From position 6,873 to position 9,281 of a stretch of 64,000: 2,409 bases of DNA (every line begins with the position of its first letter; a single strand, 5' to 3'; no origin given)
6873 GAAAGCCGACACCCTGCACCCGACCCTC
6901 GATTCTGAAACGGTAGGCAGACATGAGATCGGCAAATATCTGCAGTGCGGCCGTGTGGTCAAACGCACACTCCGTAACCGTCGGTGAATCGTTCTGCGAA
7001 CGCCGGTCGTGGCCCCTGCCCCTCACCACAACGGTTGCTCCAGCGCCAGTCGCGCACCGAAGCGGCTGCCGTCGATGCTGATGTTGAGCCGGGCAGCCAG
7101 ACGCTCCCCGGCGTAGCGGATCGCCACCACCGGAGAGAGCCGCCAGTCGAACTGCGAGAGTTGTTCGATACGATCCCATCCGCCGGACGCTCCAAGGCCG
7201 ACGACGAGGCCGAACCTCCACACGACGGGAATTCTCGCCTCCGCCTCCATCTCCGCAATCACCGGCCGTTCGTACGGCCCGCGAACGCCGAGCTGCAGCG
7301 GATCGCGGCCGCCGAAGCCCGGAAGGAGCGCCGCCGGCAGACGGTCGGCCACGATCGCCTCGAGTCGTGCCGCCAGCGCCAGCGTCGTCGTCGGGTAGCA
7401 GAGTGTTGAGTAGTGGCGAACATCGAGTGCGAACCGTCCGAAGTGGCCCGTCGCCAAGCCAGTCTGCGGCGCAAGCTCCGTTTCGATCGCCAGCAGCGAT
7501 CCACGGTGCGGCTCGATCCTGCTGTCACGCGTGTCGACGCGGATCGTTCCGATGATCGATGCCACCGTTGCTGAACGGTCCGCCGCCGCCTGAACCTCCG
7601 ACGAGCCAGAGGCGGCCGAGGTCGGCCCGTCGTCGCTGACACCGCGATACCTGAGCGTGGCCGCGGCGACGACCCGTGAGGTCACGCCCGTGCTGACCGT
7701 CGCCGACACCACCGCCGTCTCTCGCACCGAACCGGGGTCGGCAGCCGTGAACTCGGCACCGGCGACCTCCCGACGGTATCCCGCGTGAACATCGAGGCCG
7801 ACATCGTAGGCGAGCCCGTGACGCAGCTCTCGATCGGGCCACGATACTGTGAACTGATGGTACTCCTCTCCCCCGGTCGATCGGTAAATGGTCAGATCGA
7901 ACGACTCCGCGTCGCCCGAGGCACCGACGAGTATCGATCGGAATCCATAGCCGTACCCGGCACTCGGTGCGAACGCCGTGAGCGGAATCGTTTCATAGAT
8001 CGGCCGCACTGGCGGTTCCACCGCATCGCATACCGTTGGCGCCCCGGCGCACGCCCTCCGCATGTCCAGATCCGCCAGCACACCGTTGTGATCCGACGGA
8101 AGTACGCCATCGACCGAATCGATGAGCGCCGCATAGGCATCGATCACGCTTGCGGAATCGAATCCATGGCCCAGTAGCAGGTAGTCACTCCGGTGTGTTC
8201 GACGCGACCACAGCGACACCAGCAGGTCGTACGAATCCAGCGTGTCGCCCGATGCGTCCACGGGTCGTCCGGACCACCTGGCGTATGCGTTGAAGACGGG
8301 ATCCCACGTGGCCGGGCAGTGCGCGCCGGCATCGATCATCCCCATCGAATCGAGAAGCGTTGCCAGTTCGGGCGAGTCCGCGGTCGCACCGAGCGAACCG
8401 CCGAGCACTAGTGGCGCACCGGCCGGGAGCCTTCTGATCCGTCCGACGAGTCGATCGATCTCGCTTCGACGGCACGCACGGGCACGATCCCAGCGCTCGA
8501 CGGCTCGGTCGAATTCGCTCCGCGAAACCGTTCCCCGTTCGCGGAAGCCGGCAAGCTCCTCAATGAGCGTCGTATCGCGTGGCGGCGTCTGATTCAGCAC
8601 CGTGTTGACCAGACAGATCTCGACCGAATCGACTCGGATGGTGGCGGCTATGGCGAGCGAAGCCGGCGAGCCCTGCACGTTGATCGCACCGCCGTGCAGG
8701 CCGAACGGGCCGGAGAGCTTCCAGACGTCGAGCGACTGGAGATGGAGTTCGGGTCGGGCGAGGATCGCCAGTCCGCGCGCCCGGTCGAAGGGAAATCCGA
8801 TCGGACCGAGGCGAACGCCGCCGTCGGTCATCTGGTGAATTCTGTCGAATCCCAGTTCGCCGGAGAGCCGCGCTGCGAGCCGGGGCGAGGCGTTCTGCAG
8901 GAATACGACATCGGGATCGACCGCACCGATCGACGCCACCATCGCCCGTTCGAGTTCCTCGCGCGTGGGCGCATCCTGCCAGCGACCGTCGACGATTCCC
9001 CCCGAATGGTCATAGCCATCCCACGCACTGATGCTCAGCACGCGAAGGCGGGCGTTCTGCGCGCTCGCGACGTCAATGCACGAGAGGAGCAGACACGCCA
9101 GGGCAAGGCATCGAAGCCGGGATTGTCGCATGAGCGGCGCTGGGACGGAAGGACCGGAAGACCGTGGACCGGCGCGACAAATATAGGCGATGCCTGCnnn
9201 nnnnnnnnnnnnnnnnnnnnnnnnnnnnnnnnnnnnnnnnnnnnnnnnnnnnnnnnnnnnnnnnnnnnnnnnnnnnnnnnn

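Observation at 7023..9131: EEP-like passenger fused to an outer-membrane beta-barrel, a possible autotransporter/PlpD-like secretion unit with a degenerate catalytic site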

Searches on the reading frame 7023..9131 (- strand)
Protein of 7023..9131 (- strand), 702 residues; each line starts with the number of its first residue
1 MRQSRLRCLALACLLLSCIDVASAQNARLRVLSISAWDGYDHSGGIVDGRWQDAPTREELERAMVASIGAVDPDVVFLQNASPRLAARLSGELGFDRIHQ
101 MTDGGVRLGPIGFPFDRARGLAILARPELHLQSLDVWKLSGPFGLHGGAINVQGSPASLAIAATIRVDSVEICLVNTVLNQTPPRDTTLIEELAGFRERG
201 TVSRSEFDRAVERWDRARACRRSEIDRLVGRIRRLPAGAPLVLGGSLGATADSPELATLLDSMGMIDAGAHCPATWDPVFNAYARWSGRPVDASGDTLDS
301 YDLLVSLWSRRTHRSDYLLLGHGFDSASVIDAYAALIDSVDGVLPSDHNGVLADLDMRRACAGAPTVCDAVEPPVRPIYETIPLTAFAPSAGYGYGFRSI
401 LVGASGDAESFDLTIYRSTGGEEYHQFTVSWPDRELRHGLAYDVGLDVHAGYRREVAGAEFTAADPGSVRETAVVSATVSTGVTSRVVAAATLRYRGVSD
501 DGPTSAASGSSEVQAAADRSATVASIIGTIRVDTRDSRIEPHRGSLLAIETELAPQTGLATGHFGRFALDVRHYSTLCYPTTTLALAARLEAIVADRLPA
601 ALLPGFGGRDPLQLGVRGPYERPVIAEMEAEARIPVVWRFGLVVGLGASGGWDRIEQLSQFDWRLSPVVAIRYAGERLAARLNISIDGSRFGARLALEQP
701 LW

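Call 4: search_protein_families(library=pfam, proteins=[window:7023-9131:-], max_evalue=1)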
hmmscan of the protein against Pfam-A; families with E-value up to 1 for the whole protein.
window:7023-9131:- (702 aa): 2 families
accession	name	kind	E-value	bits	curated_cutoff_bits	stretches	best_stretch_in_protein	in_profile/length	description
PF03372.29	Exo_endo_phos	-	5.5e-09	36.5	24.5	1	64-348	22-225/225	Endonuclease/Exonuclease/phosphatase family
PF01103.29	Omp85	-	2.6e-07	30.9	24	1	421-594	16-184/325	Omp85 superfamily domain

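Call 5: search_protein_families(library=ncbifam, proteins=[window:7023-9131:-], max_evalue=1)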
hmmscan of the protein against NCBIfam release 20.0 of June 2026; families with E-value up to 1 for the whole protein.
window:7023-9131:- (702 aa): 1 family
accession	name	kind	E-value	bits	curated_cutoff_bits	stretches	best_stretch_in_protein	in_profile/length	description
NF047779.1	Omp85_fam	subfamily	6.1e-07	29.2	200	1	522-590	223-292/423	Omp85 family outer membrane protein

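Call 7: find_homologous_proteins(query=window:7023-9131:-, max_evalue=0.001)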
Query window:7023-9131:- (702 aa): 7 proteins with E <= 0.001 among 8000 candidates.
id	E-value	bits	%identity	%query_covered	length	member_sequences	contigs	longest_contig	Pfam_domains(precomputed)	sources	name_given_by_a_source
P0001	0.0e+0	1567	100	100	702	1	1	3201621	PF03372.30,PF01103.30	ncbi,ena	-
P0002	1.0e-104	370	35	97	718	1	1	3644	PF03372.30,PF01103.30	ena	-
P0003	1.5e-99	353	33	93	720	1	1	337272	PF03372.30,PF01103.30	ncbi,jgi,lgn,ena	ncbi:MAG: endonuclease/exonuclease/phosphatase family protein [Candidatus Aminicenantales bacterium]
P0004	2.4e-98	349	33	97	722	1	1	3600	PF03372.30,PF01103.30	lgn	-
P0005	2.7e-98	349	33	98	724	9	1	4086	PF03372.30,PF01103.30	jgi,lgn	jgi:endonuclease/exonuclease/phosphatase family metal-dependent hydrolase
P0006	9.6e-96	340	33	94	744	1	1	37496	PF03372.30,PF01103.30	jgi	jgi:endonuclease/exonuclease/phosphatase family metal-dependent hydrolase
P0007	1.3e-73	267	28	96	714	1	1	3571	PF03372.30,PF01103.30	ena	-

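Call 8: search_solved_structures(query=window:7023-9131:-, max_evalue=10, show_alignments=3)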
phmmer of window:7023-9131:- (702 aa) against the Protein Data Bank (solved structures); distinct sequences matched with E-value up to 10: 4.
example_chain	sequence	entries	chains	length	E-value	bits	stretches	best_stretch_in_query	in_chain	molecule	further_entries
3k55_A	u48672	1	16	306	0.019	16.9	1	200-287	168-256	Beta-hemolysin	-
3i5v_A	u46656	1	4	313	0.02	16.9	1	200-287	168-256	Beta-hemolysin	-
3i41_A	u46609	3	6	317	0.02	16.9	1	200-287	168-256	Beta-hemolysin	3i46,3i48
5xq5_A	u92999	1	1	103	0.52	12.2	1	630-697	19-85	30S ribosomal protein S1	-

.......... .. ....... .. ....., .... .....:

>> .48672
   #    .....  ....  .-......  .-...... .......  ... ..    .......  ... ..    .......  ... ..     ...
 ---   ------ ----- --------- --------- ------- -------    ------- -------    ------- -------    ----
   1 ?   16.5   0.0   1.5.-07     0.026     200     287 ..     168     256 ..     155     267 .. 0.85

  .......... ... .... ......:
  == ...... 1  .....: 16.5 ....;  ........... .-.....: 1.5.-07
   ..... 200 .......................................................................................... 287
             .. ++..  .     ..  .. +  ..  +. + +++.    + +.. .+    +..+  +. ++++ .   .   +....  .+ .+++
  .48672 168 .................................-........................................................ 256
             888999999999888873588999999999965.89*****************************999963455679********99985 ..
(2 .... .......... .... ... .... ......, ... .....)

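Call 10: list_cluster_members(proteins=[P0001, P0003, P0006])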
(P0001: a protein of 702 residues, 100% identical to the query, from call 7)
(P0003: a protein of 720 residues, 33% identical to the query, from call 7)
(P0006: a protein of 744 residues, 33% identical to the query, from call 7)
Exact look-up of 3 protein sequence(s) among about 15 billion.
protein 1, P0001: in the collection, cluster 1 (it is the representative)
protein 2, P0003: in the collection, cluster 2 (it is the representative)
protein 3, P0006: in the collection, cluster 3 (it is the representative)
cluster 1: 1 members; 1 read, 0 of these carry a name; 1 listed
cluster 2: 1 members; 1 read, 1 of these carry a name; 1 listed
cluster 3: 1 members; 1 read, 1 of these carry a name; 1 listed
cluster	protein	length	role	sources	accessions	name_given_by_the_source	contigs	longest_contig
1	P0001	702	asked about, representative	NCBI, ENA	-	-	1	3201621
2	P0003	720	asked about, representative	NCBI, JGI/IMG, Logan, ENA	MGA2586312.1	MAG: endonuclease/exonuclease/phosphatase family protein [Candidatus Aminicenantales ...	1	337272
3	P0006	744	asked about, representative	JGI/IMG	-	endonuclease/exonuclease/phosphatase family metal-dependent hydrolase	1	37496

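Call 13: find_encoding_contigs(protein=P0001, flank=3000, max_places=2)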
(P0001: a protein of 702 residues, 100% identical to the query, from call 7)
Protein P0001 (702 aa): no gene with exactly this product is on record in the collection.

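Call 14: find_encoding_contigs(protein=P0003, flank=10000, max_places=3)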
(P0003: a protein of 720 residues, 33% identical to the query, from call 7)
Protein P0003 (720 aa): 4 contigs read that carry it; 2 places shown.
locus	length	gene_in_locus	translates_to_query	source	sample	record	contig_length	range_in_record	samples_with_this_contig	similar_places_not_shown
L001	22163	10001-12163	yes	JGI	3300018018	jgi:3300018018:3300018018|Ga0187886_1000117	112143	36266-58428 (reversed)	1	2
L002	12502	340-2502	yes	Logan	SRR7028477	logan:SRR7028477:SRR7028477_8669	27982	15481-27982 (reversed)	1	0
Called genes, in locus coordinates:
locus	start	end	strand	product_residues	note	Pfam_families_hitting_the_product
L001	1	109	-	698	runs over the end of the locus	PF00512:HisKA, PF02518:HATPase_c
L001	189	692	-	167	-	-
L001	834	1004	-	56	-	-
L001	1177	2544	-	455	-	-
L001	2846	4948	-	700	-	PF13174:TPR_6 (weak), PF00930:DPPIV_N (faint), PF07676:PD40 (faint), PF23381:Beta-prop_IFT122_1st (faint), PF26550:Tricorn_2nd (weak), PF26549:Tricorn_N (weak), PF26550:Tricorn_2nd, PF26549:Tricorn_N (weak), +1 more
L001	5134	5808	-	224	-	PF00072:Response_reg, PF00486:Trans_reg_C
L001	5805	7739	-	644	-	PF00512:HisKA, PF02518:HATPase_c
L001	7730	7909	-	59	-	-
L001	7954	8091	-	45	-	-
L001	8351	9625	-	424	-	-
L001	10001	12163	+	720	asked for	PF03372:Exo_endo_phos, PF01103:Omp85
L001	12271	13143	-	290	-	PF03544:TonB_C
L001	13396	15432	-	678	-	PF01120:Alpha_L_fucos (weak), PF14871:GHL6, PF08532:Glyco_hydro_42M (faint)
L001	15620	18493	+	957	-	PF17874:TPR_MalT (faint), PF07719:TPR_2 (faint), PF13174:TPR_6 (faint), PF13424:TPR_12, PF00515:TPR_1 (weak), PF13424:TPR_12, PF00515:TPR_1 (weak), PF12770:CHAT, +5 more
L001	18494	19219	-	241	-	-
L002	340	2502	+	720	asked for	PF03372:Exo_endo_phos, PF01103:Omp85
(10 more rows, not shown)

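Call 15: find_encoding_contigs(protein=P0006, flank=10000, max_places=3)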
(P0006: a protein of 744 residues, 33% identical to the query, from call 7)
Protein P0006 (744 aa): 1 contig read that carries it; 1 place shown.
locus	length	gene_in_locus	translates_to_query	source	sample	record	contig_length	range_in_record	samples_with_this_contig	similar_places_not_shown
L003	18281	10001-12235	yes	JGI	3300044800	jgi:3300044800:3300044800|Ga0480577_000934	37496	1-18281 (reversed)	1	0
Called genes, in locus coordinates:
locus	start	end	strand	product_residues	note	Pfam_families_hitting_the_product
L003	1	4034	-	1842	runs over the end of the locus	PF00801:PKD, PF18911:PKD_4 (weak)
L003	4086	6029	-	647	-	PF13609:Porin_4 (weak)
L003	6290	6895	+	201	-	PF13505:OMP_b-brl (weak)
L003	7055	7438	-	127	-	-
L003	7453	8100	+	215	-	-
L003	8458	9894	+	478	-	-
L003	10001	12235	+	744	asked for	PF03372:Exo_endo_phos, PF01103:Omp85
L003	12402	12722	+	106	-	-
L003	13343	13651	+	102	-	-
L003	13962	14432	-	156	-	-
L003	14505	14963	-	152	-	-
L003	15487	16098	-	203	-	-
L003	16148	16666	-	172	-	-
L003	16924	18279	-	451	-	?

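Call 16: find_related_loci(query=A1, collection=genome_contigs, flank=6000)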
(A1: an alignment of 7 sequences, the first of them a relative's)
Query A1 (702 aa) in genome_contigs; peptide patterns used: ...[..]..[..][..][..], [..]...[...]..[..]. (x = any residue, [..] = any of these).
599 stretches matched a pattern (row limit reached: there are more); 53 encode a relative of the query (tblastn E <= 1e-3); 53 distinct loci.
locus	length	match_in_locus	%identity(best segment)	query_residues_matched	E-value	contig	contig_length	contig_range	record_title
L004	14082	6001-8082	31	20-699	2e-121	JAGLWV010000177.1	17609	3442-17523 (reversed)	MAG: Candidatus Aminicenantes bacterium isolate RS_12_32 ZL285.bin.32.fa_177, whole genome shotgun sequence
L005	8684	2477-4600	32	1-686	3e-116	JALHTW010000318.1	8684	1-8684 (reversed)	MAG: Candidatus Aminicenantes bacterium isolate PFL34 seq_4403236, whole genome shotgun sequence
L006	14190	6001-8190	31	4-699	2e-116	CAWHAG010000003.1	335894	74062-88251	MAG: Ignavibacteriota bacterium isolate MFD04408.bin.1.36 genome assembly, contig: contig_68896, whole genome shotgun se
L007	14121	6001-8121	32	6-699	1e-114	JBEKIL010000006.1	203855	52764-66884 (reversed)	MAG: Bacteroidota bacterium isolate SPRUCE 29 SPRUCE_29_6, whole genome shotgun sequence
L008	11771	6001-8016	28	28-686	1e-110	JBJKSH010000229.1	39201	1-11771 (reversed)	MAG: Ignavibacteriaceae bacterium isolate Bin_78 S1Ck127_2989357_flag_0_multi_13.9967_len_39201, whole genome shotgun se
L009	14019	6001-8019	33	31-686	1e-101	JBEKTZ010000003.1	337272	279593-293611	MAG: Candidatus Aminicenantales bacterium isolate SPRUCE 56 SPRUCE_56_3, whole genome shotgun sequence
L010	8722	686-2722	29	23-684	2e-107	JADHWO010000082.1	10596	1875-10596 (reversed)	MAG: Candidatus Aminicenantes bacterium isolate BS750m-G29 BS-750m-C11713, whole genome shotgun sequence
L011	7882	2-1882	34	74-686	1e-94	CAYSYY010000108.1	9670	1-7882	MAG TPA_asm: uncultured Gemmatimonadota bacterium isolate SRP214966_co2_341 genome assembly, contig: NODE_12600_length_9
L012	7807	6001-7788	30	1-585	1e-92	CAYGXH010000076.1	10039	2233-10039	MAG TPA_asm: uncultured Chlorobiaceae bacterium isolate ERP119294_co1_130 genome assembly, contig: NODE_9331_length_1003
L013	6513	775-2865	29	2-692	6e-85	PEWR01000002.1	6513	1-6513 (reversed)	MAG: Ignavibacteriales bacterium CG07_land_8_20_14_0_80_59_12 CG07_land_8_20_14_0.80_scaffold_9958_c, whole genome shotg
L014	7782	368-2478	32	9-686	9e-96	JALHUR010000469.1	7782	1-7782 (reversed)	MAG: Candidatus Aminicenantes bacterium isolate PFL55 seq_4786317, whole genome shotgun sequence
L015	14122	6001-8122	33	6-699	1e-101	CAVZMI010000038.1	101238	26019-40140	MAG: Ignavibacteriota bacterium isolate MFD04408.bin.2.180 genome assembly, contig: contig_96233, whole genome shotgun s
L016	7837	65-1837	31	3-686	3e-58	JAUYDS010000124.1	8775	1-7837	MAG: Candidatus Aminicenantes bacterium isolate C20_metabat.bin.45 C20_k141_626330, whole genome shotgun sequence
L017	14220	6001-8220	24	3-698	1e-53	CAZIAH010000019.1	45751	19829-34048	MAG TPA_asm: uncultured bacterium isolate SRP323688_co1_225 genome assembly, contig: NODE_1489_length_45751_cov_9.440848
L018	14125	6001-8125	32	1-686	7e-108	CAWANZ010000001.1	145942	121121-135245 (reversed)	MAG: Candidatus Aminicenantes bacterium isolate MFD03899.bin.2.42 genome assembly, contig: contig_22363, whole genome sh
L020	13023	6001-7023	32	22-359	2e-42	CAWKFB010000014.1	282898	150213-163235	MAG: Candidatus Aminicenantes bacterium isolate MFD05942.bin.2.60 genome assembly, contig: contig_46553, whole genome sh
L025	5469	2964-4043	29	3-353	2e-33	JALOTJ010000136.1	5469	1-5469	MAG: Spirochaetes bacterium isolate Prado230 scaffold_37091, whole genome shotgun sequence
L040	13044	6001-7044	25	25-364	7e-22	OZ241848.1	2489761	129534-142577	MAG: Bdellovibrionales bacterium isolate 96141382-e311-45bf-910f-4fc7ba283183 genome assembly, chromosome: 1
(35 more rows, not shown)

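Call 28: find_homologous_proteins(query=A1, max_evalue=1e-20)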
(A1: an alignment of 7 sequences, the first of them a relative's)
Query A1 (7 sequences) (702 aa, profile of the alignment): 7 proteins with E <= 1e-20 among 8000 candidates.
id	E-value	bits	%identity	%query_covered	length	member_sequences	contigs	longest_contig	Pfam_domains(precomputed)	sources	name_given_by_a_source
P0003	0.0e+0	1371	33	93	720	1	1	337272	PF03372.30,PF01103.30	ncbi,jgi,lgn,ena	ncbi:MAG: endonuclease/exonuclease/phosphatase family protein [Candidatus Aminicenantales bacterium]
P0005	0.0e+0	1364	33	98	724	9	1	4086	PF03372.30,PF01103.30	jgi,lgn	jgi:endonuclease/exonuclease/phosphatase family metal-dependent hydrolase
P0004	0.0e+0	1362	33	97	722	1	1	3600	PF03372.30,PF01103.30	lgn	-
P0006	0.0e+0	1350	33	94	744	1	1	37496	PF03372.30,PF01103.30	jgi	jgi:endonuclease/exonuclease/phosphatase family metal-dependent hydrolase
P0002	0.0e+0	1299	35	97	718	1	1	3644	PF03372.30,PF01103.30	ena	-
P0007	0.0e+0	1166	28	96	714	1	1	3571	PF03372.30,PF01103.30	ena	-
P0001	0.0e+0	1065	100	100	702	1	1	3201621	PF03372.30,PF01103.30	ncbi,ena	-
